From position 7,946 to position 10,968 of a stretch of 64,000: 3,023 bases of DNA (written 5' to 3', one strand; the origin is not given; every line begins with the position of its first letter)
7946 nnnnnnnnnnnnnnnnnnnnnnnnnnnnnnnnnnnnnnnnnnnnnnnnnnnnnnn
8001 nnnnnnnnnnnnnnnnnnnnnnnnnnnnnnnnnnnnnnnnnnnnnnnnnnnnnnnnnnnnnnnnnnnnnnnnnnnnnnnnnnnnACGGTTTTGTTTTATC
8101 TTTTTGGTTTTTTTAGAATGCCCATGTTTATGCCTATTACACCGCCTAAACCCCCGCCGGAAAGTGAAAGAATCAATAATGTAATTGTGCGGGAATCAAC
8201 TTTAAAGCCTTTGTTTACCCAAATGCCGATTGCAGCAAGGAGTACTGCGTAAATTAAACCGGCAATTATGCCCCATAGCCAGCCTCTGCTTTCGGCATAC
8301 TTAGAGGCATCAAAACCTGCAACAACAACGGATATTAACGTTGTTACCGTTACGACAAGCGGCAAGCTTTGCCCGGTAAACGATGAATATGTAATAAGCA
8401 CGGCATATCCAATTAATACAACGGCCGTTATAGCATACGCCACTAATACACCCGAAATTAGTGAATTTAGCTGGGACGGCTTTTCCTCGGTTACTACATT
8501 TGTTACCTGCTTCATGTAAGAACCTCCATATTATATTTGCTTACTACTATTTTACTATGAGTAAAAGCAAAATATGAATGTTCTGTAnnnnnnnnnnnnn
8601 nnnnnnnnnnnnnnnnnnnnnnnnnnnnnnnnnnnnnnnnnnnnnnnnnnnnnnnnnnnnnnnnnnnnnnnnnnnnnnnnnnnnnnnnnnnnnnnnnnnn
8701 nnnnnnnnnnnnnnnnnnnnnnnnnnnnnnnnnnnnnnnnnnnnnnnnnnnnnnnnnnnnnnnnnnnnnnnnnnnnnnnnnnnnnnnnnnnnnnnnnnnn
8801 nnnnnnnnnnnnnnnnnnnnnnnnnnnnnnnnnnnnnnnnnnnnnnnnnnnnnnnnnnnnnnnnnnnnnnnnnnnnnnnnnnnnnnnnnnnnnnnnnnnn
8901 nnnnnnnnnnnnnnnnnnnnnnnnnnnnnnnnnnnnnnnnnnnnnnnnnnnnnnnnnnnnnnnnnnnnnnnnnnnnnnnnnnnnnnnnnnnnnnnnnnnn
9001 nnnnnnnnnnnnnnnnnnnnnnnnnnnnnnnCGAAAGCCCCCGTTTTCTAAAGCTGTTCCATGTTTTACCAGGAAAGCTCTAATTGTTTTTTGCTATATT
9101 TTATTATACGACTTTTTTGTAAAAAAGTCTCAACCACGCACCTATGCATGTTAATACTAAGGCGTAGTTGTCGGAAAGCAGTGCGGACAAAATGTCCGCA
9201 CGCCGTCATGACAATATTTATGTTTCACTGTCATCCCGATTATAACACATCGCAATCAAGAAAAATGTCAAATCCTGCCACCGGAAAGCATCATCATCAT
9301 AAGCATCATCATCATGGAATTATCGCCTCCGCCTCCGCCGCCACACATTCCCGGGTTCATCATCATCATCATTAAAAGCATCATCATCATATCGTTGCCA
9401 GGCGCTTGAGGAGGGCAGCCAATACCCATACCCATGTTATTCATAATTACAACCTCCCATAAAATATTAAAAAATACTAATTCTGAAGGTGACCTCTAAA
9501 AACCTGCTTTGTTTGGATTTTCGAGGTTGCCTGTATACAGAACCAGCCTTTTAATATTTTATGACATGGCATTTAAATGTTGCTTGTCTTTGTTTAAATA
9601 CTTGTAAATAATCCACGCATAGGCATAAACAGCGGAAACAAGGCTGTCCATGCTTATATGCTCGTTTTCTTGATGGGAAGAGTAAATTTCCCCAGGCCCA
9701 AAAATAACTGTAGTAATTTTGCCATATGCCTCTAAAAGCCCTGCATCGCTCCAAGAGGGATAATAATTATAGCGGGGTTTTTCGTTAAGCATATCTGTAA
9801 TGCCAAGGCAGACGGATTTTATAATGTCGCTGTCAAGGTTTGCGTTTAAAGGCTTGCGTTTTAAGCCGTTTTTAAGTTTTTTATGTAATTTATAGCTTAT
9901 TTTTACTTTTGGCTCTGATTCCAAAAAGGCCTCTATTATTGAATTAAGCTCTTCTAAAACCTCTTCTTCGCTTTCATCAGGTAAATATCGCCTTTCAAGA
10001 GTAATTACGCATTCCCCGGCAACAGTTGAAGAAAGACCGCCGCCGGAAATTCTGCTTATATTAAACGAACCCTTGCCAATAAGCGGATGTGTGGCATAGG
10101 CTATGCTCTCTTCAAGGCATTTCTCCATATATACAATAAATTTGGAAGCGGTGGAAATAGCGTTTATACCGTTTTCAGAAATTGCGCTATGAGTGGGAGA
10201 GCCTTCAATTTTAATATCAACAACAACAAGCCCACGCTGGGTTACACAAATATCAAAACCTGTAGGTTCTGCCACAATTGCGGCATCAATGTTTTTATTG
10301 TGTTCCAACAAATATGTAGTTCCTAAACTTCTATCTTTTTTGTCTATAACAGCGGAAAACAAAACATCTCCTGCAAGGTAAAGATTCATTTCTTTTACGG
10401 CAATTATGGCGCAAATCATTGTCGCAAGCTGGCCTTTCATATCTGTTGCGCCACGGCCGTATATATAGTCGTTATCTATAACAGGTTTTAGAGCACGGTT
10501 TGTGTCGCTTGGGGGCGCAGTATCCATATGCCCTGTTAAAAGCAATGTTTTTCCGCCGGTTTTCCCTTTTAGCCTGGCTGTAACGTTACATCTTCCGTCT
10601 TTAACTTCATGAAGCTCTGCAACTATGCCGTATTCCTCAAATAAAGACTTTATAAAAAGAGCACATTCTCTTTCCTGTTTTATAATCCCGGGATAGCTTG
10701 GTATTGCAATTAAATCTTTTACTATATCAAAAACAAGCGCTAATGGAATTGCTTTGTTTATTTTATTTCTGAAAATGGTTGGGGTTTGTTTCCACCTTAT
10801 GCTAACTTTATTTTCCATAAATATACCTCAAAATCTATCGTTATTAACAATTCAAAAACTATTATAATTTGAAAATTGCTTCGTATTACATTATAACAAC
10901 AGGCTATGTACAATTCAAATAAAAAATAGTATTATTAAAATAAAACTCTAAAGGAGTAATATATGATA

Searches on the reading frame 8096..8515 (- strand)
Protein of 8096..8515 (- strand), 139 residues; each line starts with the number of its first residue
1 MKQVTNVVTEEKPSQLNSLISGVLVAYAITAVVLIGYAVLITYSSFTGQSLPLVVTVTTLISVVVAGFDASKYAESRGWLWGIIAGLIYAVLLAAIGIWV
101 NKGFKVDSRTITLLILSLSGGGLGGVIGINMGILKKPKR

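Call 53: search_protein_families(library=pfam, proteins=[window:8096-8515:-], max_evalue=0.00001)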
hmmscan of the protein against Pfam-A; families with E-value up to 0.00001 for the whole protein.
window:8096-8515:- (139 aa): 1 family
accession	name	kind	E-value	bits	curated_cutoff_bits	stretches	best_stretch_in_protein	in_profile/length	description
PF12670.12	DUF3792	-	1.1e-23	84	31.3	1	16-128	2-115/115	Protein of unknown function (DUF3792)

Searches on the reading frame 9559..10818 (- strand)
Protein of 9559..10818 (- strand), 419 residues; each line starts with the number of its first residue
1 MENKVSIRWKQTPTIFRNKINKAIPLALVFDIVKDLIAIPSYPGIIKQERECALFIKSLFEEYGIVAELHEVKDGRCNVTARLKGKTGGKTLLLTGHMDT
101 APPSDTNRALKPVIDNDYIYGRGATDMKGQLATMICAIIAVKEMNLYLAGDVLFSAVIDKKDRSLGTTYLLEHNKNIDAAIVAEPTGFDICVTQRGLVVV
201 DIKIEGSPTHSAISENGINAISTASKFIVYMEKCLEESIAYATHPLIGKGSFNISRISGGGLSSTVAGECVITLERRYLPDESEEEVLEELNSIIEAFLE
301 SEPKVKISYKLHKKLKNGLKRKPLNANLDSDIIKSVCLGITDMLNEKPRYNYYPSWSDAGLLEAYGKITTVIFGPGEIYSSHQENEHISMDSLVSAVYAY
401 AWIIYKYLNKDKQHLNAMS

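Call 63: search_protein_families(library=pfam, proteins=[window:9559-10818:-], max_evalue=0.00001)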
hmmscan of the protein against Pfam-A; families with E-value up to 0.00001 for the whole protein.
window:9559-10818:- (419 aa): 2 families
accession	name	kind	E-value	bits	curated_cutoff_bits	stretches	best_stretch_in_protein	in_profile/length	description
PF01546.33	Peptidase_M20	-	2.9e-24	86.6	24.6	1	93-404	1-204/206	Peptidase family M20/M25/M40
PF07687.19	M20_dimer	-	5.8e-14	52.4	21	1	193-299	2-103/107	Peptidase dimerisation domain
